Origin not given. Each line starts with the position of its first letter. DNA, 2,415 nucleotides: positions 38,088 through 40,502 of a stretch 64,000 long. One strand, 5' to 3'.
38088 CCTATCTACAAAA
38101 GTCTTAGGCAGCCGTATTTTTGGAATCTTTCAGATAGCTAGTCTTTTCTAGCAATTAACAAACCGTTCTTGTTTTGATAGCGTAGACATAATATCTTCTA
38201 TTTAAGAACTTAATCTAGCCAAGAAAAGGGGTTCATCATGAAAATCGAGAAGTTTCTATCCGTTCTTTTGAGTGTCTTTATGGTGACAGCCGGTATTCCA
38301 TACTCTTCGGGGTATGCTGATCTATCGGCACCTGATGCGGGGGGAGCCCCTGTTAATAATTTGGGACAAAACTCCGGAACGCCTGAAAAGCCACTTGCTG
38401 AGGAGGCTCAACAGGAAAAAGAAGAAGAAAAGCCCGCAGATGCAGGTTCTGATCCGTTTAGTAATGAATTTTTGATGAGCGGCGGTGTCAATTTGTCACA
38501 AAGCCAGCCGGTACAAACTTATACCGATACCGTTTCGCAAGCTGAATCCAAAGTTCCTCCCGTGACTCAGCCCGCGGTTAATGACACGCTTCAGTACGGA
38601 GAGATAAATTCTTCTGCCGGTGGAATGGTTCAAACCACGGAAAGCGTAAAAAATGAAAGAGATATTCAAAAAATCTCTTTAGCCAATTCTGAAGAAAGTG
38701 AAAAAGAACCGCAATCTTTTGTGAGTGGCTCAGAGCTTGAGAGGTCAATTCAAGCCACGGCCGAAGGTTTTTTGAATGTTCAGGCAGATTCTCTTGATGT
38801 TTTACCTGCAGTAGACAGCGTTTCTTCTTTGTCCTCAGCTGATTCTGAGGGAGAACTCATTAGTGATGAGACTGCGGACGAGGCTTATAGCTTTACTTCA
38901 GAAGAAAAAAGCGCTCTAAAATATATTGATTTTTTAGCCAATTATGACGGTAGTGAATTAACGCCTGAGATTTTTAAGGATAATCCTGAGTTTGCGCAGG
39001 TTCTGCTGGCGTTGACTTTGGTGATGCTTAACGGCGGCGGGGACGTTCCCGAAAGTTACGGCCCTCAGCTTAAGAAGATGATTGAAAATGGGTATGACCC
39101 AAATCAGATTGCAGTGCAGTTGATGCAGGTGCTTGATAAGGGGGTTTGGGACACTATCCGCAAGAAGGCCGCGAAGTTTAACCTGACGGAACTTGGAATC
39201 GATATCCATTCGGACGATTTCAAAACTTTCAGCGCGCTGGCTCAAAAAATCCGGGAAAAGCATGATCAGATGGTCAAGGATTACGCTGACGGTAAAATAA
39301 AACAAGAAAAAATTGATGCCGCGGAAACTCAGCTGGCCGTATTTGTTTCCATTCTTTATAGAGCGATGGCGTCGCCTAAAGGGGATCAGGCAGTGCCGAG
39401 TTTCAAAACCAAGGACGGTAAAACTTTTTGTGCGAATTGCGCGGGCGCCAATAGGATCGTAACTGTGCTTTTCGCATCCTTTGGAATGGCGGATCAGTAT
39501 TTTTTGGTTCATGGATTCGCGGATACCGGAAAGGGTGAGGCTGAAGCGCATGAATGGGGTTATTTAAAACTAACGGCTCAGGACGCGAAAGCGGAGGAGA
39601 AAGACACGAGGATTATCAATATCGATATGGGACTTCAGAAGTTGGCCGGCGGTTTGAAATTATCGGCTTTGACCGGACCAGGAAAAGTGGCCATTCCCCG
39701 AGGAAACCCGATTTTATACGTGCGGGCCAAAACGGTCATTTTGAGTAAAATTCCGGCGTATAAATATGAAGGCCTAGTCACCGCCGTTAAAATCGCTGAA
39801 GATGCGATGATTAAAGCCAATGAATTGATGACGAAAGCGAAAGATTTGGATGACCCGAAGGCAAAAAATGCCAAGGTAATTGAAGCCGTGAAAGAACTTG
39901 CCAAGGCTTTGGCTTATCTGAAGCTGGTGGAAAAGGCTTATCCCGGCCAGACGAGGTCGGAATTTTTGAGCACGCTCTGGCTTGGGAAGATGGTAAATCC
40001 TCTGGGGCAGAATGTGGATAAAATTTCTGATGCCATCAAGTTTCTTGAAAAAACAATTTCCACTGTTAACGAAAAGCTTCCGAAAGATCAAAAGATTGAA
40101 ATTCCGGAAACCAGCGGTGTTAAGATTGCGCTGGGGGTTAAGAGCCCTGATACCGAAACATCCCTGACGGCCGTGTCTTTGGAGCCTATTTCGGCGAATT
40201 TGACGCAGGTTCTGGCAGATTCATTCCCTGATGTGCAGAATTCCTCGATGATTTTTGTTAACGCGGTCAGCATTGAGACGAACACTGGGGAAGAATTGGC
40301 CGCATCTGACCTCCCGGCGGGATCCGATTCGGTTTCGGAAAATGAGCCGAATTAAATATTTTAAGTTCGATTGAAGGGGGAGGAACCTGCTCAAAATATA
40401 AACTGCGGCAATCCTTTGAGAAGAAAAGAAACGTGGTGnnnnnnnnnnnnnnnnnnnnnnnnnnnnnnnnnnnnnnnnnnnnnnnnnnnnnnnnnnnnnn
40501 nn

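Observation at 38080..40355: Low-GC islet encoding a 705-aa secreted protein with a cryptic transglutaminase-like cysteine-peptidase core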

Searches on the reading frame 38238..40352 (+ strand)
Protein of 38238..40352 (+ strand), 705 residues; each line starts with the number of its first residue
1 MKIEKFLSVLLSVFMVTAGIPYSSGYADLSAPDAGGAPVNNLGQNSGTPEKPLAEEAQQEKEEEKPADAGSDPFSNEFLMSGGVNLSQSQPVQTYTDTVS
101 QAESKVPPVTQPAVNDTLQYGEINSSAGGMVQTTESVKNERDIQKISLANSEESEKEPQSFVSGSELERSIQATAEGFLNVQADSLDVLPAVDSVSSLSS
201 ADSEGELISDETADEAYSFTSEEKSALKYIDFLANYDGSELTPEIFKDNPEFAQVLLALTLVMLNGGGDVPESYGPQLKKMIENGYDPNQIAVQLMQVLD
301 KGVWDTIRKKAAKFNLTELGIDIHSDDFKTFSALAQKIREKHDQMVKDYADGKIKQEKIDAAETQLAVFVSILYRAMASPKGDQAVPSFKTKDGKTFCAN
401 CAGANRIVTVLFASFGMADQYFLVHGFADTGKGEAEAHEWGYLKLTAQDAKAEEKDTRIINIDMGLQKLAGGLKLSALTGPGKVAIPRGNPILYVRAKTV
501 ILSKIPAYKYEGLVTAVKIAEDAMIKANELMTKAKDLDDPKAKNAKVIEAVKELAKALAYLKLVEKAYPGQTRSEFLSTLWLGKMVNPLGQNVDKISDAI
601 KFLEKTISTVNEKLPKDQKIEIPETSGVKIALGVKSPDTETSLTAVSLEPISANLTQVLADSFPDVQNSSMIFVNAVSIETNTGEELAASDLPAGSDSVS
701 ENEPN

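Call 3: search_protein_families(library=pfam, proteins=[window:38238-40352:+], max_evalue=10)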
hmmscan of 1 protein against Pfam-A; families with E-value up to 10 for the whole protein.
window:38238-40352:+ (705 aa): 0 families

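Call 4: search_protein_families(library=ncbifam, proteins=[window:38238-40352:+], max_evalue=10)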
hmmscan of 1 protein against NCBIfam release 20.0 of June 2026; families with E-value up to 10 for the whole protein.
window:38238-40352:+ (705 aa): 0 families

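Call 5: search_solved_structures(query=window:38238-40352:+, max_evalue=10)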
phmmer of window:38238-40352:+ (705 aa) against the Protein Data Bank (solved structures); distinct sequences matched with E-value up to 10: 1.
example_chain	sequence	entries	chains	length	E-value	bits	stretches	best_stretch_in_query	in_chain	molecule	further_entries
5evf_A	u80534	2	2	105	1.7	10.1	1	104-156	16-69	Francisella virulence factor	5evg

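Call 7: find_homologous_proteins(query=window:38238-40352:+, max_evalue=0.001)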
Query window:38238-40352:+ (705 aa): 1 proteins with E <= 0.001 among 8000 candidates.
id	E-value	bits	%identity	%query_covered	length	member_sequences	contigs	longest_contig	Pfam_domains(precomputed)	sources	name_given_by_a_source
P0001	0.0e+0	1526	100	100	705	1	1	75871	-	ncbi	-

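Call 9: find_encoding_contigs(protein=P0001, flank=10000, max_places=6)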
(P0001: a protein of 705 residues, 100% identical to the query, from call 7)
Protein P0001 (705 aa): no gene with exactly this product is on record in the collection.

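Call 10: list_cluster_members(proteins=[P0001])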
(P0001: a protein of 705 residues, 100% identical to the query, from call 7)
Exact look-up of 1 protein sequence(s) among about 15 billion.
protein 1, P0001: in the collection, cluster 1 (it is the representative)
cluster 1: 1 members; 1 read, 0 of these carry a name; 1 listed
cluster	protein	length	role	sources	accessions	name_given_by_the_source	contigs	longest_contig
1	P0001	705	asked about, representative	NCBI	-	-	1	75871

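Call 12: find_related_loci(query=window:38238-40352:+, collection=genome_contigs, flank=10000)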
Query window:38238-40352:+ (705 aa) in genome_contigs; peptide patterns used: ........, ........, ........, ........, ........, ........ (x = any residue, [..] = any of these).
158 stretches matched a pattern, but none encodes a relative of the query by tblastn (E <= 1e-3).

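Call 16: search_protein_representatives(protein=window:38238-40352:+)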
Query: 705 residues. Proteins with E-value up to 0.001 (for the whole library): 1; up to 1e-10: 1; up to 1e-30: 1. The best 1 are listed.
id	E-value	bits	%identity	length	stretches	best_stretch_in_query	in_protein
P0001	0.0e+00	1525.9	100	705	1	1-705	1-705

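Call 36: predict_structure(protein=window:38238-40352:+)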
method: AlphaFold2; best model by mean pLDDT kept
length: 705 residues; sequences in the alignment: 1
mean_pLDDT: 40.5   pTM: 0.30
mean pLDDT of the five models: 40.5, 35.6, 35.2, 34.7, 32.6
residues with pLDDT >= 90: 0; 70-90: 75; 50-70: 47; < 50: 583
segments of 3 or more residues with pLDDT < 50: 1-65, 67-321, 323-336, 359-362, 364-510, 577-592, 626-705
pLDDT, mean of each block of 10 residues (from residue 1): 42 37 26 28 31 37 33 29 27 29 29 25 26 25 30 31 30 30 25 25 34 38 37 38 39 39 36 40 39 37 39 43 45 48 58 59 45 37 31 30 28 34 36 36 38 37 36 33 34 28 33 63 78 81 84 85 71 47 41 63 81 78 56 32 30 40 40 28 33 31 30
secondary structure, 60 per line:
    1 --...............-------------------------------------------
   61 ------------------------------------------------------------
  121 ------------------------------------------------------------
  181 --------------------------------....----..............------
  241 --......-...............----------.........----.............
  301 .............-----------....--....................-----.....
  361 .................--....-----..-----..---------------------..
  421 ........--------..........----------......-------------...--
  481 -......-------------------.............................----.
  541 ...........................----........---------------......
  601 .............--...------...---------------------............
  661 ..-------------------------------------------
elements in order (helices of 4 or more, strands of 3 or more residues): H3-17 H213-216 H221-234 H243-248 H250-264 H275-283 H288-313 H325-328 H331-350 H356-377 H380-383 E419-428 E437-446 E457-462 E482-487 H507-535 H540-567 H573-579 H596-613 H649-662

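Call 68: search_protein_families(library=padloc, proteins=[window:38238-40352:+], max_evalue=1)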
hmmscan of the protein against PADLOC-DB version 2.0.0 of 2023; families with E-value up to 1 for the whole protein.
window:38238-40352:+ (705 aa): 1 family
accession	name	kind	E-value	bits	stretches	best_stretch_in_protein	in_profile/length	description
PDLC01665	Cas12c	-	1.8e-06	24.2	1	91-347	182-419/1035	Cas12c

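Call 69: search_protein_families(library=phrogs, proteins=[window:38238-40352:+], max_evalue=1)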
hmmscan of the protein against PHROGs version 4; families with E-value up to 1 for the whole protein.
window:38238-40352:+ (705 aa): 1 family
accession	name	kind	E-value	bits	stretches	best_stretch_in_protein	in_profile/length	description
phrog_7303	-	unknown function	0.38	11.9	0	585-622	30-67/80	-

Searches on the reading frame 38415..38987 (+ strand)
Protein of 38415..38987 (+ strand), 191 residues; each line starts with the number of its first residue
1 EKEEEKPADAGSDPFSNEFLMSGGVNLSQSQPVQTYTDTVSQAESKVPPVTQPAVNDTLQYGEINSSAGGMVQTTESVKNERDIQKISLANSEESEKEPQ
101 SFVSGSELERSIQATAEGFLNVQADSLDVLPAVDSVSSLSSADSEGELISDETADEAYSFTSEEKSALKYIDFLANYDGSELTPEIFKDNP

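Call 73: search_protein_families(library=padloc, proteins=[window:38415-38987:+], max_evalue=10)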
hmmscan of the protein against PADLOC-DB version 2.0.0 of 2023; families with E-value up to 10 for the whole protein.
seq(191 aa): 2 families
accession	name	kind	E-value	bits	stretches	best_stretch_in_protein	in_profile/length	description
PDLC01665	Cas12c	-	5.9e-05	19.2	1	31-141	181-287/1035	Cas12c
PDLC03638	MTase_III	-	0.039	10.3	1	56-125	167-236/816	Type III methyltransferase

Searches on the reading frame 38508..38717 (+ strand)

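Call 73: search_protein_families(library=padloc, proteins=[window:38508-38717:+], max_evalue=10)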
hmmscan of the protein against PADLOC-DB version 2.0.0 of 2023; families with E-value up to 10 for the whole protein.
seq(70 aa): 1 family
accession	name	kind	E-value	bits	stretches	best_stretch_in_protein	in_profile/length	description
PDLC01665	Cas12c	-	0.0025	13.8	1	3-69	184-248/1035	Cas12c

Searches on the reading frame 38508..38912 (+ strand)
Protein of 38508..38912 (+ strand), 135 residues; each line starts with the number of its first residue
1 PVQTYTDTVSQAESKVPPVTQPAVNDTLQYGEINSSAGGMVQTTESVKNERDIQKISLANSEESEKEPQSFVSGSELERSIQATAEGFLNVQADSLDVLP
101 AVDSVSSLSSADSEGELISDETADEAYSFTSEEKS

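Call 73: search_protein_families(library=padloc, proteins=[window:38508-38912:+], max_evalue=10)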
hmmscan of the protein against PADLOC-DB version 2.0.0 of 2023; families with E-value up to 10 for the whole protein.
seq(135 aa): 3 families
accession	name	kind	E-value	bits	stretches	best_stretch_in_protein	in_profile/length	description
PDLC01665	Cas12c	-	8.1e-05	18.7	1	3-105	184-282/1035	Cas12c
PDLC01662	Cas12c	-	0.014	11.5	1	6-88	179-246/968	CAS-V-C; effector__SPE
PDLC03638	MTase_III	-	0.018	11.3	1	25-94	167-236/816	Type III methyltransferase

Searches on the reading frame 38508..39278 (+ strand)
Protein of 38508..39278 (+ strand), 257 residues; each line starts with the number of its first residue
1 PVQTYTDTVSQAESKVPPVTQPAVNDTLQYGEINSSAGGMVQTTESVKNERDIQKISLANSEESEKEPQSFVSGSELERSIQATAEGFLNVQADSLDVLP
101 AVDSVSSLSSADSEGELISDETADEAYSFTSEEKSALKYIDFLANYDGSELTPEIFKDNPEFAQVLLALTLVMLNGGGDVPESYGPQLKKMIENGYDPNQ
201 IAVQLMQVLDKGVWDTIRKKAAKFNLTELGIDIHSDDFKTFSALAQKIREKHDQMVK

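Call 71: search_protein_families(library=padloc, proteins=[window:38508-39278:+], max_evalue=10)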
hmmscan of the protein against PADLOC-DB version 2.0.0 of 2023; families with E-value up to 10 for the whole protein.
seq(257 aa): 1 family
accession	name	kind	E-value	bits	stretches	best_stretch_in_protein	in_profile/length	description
PDLC01665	Cas12c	-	4.5e-06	22.9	1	3-255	184-417/1035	Cas12c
